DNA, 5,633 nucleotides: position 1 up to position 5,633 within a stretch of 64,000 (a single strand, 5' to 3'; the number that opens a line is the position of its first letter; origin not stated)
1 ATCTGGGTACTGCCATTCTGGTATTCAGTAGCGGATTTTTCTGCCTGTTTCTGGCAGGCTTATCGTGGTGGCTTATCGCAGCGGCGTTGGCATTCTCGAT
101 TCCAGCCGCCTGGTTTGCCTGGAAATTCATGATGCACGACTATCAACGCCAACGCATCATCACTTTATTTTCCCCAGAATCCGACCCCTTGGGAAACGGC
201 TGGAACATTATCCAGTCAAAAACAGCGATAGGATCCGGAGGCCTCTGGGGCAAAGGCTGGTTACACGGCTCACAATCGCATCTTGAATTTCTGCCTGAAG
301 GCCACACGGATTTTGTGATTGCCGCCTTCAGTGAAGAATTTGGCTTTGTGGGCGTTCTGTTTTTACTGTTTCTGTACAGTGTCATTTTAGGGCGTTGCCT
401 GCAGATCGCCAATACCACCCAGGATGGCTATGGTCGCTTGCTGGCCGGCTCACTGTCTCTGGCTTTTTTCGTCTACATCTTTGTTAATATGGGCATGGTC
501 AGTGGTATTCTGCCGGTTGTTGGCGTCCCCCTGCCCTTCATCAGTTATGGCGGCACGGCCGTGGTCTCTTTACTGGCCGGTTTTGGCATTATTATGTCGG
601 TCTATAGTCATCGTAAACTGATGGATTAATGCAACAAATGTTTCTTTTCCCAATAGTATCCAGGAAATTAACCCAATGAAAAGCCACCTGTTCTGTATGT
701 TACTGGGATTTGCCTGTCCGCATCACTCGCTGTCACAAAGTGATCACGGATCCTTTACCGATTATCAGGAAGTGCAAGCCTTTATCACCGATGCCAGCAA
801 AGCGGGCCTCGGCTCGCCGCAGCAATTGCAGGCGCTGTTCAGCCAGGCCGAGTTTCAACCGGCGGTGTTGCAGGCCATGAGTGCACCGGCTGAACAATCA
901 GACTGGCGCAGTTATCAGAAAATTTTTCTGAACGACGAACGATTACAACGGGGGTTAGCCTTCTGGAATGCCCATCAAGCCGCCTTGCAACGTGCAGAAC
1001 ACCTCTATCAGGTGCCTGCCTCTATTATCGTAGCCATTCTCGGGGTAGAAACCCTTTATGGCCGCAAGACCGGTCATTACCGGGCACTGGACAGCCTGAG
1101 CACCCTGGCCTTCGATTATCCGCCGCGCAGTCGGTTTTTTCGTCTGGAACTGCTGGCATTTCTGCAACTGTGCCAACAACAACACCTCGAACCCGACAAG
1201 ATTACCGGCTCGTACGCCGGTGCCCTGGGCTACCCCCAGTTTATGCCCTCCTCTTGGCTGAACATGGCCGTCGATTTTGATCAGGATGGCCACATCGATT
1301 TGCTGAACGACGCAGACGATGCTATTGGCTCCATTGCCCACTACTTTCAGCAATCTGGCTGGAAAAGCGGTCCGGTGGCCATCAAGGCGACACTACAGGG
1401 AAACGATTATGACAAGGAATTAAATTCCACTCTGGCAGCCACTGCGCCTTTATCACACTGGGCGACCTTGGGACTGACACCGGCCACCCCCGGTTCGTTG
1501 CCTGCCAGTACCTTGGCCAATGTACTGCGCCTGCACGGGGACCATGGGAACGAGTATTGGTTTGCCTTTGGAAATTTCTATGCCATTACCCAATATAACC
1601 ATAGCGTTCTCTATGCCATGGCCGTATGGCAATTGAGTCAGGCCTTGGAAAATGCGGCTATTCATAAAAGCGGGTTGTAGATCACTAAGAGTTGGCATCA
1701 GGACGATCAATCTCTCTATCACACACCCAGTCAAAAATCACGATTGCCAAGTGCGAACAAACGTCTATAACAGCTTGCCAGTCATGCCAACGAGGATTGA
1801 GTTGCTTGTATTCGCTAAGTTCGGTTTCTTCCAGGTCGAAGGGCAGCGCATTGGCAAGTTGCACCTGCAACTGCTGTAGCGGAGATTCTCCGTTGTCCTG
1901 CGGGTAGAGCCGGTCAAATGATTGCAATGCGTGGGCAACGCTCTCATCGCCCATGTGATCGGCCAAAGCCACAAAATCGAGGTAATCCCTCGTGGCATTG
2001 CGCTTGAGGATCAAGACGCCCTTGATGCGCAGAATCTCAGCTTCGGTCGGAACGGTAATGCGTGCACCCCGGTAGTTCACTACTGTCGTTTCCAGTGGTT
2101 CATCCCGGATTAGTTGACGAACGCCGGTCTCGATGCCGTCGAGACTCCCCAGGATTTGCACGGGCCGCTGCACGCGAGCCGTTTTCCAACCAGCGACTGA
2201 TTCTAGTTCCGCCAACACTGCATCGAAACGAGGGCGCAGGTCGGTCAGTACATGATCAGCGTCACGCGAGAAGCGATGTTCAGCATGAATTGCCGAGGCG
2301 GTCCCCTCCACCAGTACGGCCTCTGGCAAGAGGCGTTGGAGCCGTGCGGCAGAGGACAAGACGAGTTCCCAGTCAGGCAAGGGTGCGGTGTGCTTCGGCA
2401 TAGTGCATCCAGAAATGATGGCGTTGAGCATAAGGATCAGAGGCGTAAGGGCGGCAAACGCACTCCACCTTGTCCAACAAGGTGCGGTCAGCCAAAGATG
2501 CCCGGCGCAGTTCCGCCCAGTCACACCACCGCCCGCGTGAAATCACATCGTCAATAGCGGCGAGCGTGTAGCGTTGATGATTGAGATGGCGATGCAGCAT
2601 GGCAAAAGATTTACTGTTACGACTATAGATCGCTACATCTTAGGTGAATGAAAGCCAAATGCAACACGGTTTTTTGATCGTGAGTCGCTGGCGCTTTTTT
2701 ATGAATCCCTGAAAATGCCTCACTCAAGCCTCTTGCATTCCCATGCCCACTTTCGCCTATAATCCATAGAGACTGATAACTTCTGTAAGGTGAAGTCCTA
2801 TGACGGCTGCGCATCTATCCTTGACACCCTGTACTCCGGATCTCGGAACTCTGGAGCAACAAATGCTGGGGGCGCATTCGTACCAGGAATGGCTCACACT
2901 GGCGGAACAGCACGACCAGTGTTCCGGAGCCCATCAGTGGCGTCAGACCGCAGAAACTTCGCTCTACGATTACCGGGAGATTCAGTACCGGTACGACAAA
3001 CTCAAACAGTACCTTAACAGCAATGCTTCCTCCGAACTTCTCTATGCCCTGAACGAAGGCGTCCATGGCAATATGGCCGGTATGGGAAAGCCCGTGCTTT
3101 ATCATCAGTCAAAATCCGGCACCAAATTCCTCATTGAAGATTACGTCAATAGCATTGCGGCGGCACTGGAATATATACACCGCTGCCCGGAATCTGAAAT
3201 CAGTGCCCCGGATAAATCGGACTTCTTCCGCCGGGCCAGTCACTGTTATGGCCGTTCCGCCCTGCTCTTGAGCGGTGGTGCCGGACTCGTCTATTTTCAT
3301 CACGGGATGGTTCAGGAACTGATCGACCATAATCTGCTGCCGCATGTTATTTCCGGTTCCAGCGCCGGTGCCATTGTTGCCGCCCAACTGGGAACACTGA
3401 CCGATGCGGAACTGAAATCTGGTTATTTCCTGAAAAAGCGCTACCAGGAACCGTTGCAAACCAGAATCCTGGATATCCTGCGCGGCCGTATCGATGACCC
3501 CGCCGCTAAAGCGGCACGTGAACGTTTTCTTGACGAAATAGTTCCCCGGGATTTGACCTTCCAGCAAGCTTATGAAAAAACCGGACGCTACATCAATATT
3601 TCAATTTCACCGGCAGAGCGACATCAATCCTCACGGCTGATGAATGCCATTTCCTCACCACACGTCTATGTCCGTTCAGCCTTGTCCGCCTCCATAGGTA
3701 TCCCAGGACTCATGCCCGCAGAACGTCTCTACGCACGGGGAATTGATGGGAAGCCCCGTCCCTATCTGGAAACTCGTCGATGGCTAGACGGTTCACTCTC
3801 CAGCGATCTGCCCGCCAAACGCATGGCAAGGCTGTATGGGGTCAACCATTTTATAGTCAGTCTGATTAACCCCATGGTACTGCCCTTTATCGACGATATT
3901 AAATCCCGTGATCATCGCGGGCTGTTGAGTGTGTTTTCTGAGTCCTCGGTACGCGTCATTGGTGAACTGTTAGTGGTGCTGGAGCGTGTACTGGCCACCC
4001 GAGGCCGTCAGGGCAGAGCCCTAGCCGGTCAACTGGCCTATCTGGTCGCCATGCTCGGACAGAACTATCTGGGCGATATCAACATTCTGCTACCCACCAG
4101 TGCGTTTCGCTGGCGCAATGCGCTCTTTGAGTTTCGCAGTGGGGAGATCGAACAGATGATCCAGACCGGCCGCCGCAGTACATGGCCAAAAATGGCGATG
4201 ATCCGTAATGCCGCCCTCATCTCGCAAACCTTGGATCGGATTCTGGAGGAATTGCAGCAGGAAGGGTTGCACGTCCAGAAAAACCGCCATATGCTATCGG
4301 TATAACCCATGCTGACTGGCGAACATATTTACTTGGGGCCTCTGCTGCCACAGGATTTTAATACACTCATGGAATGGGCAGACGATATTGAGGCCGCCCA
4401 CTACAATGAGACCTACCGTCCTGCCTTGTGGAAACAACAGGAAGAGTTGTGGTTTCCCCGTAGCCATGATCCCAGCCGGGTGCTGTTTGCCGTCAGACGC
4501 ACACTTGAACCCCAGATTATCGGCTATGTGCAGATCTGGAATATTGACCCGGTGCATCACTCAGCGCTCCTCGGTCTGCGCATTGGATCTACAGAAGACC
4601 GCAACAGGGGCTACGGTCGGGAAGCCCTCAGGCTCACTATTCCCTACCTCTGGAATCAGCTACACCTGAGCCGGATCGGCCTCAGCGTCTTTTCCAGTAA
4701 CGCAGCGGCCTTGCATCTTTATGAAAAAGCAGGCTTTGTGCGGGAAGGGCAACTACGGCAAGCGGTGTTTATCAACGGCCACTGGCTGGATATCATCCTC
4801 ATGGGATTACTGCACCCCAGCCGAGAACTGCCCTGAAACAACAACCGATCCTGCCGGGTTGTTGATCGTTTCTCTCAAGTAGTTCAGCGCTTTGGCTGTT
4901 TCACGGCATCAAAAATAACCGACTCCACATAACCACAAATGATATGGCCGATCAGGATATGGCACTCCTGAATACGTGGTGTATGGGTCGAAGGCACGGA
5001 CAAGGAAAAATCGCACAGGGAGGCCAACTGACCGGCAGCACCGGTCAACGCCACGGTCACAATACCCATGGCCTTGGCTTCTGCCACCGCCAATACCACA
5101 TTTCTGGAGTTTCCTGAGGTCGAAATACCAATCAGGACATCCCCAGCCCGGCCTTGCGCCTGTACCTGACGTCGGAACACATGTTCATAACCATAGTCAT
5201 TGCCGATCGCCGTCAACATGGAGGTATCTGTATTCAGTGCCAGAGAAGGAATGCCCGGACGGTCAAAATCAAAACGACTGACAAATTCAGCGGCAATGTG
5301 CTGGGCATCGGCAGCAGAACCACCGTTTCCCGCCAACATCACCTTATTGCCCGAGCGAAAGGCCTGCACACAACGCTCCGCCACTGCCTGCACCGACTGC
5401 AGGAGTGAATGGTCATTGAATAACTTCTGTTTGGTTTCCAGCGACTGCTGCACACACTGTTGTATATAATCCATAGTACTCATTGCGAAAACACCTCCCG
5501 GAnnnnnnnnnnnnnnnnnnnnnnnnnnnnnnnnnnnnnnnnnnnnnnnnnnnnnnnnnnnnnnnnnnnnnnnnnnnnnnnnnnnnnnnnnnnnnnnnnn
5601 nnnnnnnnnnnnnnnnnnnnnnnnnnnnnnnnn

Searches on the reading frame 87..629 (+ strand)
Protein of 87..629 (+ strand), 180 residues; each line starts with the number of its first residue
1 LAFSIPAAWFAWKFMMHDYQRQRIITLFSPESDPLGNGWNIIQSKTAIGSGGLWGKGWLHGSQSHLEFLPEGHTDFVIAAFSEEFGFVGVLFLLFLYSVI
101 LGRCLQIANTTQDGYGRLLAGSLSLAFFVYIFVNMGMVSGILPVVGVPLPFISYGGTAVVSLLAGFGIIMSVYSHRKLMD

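Call 63: search_protein_families(library=pfam, proteins=[window:87-629:+], max_evalue=0.00001)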
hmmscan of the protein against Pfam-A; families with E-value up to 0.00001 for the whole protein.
window:87-629:+ (180 aa): 1 family
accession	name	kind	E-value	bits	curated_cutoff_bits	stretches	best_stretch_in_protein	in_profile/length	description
PF01098.24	FTSW_RODA_SPOVE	-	1.2e-64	219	26.4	1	8-177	187-355/356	Cell cycle protein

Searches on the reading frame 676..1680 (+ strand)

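Call 63: search_protein_families(library=pfam, proteins=[window:676-1680:+], max_evalue=0.00001)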
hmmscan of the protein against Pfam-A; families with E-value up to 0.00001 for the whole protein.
window:676-1680:+ (334 aa): 1 family
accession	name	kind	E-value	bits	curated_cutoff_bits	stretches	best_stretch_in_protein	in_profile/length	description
PF13406.11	SLT_2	-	1.8e-97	326.6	24.3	1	30-322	3-292/292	Transglycosylase SLT domain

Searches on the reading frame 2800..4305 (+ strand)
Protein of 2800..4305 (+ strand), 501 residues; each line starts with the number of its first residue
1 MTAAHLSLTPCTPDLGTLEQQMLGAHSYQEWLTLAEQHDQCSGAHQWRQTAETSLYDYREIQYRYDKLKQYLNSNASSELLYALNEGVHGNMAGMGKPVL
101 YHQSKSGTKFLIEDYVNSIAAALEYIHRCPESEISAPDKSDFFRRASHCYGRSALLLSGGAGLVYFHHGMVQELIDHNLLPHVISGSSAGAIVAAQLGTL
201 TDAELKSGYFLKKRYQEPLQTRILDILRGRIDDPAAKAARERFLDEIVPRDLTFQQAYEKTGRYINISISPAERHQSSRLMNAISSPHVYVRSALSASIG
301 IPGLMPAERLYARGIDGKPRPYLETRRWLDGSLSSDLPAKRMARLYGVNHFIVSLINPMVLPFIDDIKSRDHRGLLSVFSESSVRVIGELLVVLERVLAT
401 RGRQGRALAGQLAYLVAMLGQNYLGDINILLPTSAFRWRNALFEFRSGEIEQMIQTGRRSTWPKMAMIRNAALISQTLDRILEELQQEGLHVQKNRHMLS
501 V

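Call 63: search_protein_families(library=pfam, proteins=[window:2800-4305:+], max_evalue=0.00001)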
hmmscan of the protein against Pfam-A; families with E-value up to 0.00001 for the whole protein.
window:2800-4305:+ (501 aa): 2 families
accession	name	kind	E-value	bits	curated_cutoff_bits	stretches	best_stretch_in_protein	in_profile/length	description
PF11815.13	DUF3336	-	8.8e-31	106.9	25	1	17-147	10-137/138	Domain of unknown function (DUF3336)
PF01734.28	Patatin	-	1.4e-14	55.2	27.7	1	155-340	1-188/191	Patatin-like phospholipase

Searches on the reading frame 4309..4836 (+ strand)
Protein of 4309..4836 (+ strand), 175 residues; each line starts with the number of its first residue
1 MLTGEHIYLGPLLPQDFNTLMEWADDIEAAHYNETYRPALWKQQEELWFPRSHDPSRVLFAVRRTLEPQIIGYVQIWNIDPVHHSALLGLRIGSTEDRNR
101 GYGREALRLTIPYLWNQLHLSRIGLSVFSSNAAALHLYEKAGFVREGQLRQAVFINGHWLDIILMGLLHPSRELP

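Call 63: search_protein_families(library=pfam, proteins=[window:4309-4836:+], max_evalue=0.00001)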
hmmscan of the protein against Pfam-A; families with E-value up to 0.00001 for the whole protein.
window:4309-4836:+ (175 aa): 4 families
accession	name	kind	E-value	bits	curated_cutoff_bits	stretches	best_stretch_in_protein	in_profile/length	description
PF13302.13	Acetyltransf_3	-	1.9e-16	61.5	25.4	1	7-144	2-138/138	Acetyltransferase (GNAT) domain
PF00583.31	Acetyltransf_1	-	1.2e-12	48.6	20.7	1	31-143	15-116/116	Acetyltransferase (GNAT) family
PF13420.13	Acetyltransf_4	-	2.6e-12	47.5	24.3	1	15-163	7-154/155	Acetyltransferase (GNAT) domain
PF13523.12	Acetyltransf_8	-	4.8e-07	29.9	27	1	15-149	4-143/145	Acetyltransferase (GNAT) domain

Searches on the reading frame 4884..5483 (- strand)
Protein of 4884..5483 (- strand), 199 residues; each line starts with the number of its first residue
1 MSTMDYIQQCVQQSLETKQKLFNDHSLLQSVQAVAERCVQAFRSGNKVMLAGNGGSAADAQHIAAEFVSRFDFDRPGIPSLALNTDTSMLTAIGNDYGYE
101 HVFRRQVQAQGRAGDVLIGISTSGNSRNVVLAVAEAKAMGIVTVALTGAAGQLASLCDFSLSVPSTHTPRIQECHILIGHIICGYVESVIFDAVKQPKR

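Call 63: search_protein_families(library=pfam, proteins=[window:4884-5483:-], max_evalue=0.00001)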
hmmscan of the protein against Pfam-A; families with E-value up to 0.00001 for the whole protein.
window:4884-5483:- (199 aa): 2 families
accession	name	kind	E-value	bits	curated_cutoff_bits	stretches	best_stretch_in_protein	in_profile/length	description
PF13580.11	SIS_2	-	2.5e-28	99.3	27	1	29-148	19-138/138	SIS domain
PF01380.27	SIS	-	3.9e-06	27.1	25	0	101-161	41-102/131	SIS domain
